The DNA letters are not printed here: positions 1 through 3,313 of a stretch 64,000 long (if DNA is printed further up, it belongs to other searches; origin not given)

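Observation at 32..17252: Three paralogous ECF sigma / TM / Asp-box beta-propeller fusion genes with duplicated ABC-2 permease modules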

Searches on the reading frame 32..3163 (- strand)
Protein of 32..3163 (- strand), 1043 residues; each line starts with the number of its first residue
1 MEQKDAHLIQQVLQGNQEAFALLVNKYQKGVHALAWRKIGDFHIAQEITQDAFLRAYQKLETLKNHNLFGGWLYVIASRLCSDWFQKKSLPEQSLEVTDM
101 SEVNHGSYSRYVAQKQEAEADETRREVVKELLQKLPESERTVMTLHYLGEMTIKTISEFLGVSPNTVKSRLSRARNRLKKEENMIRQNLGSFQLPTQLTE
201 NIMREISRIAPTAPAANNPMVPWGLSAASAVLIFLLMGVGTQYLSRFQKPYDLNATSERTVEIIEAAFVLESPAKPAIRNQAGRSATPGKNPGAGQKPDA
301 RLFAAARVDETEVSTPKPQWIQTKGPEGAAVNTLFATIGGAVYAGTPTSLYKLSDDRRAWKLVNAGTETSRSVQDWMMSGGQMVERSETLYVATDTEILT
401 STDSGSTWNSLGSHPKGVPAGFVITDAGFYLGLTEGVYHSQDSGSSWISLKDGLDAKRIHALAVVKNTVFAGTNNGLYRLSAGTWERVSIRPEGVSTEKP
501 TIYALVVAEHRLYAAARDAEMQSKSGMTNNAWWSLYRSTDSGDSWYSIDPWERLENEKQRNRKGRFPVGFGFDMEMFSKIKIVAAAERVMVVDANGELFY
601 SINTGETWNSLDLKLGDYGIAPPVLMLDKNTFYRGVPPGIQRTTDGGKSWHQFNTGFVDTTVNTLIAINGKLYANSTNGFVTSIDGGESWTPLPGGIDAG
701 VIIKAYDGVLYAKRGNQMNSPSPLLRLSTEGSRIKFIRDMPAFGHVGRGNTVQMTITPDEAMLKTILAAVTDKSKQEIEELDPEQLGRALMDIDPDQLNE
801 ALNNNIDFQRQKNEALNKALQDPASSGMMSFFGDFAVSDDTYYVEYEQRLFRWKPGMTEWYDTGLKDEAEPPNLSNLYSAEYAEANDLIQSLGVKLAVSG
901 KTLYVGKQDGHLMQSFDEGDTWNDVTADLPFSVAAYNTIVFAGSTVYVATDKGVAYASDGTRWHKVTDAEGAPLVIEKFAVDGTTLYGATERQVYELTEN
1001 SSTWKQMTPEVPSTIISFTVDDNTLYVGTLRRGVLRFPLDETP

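Call 4: search_protein_families(library=pfam, proteins=[window:32-3163:-], max_evalue=0.01)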
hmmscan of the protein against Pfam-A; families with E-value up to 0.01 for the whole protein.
window:32-3163:- (1043 aa): 9 families
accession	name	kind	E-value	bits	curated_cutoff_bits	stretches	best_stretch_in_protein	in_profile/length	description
PF08281.18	Sigma70_r4_2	-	8.1e-17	61.1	25.7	1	127-178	3-54/54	Sigma-70, region 4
PF04545.22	Sigma70_r4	-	5.1e-12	45.6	24.1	1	131-180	1-50/50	Sigma-70, region 4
PF04542.20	Sigma70_r2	-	1.4e-11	44.4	24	1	23-89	1-69/71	Sigma-70 region 2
PF15902.12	Sortilin-Vps10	-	1.3e-08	34.5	33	0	535-614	3-63/446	Sortilin, neurotensin receptor 3,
PF14870.12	PSII_BNR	-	1.3e-07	31.7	27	1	904-1033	33-166/303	Photosynthesis system II assembly factor YCF48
PF19755.4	DUF6242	-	1.4e-07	32.1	29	0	895-963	146-217/217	Domain of unknown function (DUF6242)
PF07638.17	Sigma70_ECF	-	2.2e-05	24.9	21.1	1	6-183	5-184/185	ECF sigma factor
PF13542.12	HTH_Tnp_ISL3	-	0.00039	20.3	27.4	1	146-173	22-49/51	Helix-turn-helix domain of transposase family ISL3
PF00196.25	GerE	-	0.0012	18.8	23.5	1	136-179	4-46/57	Bacterial regulatory proteins, luxR family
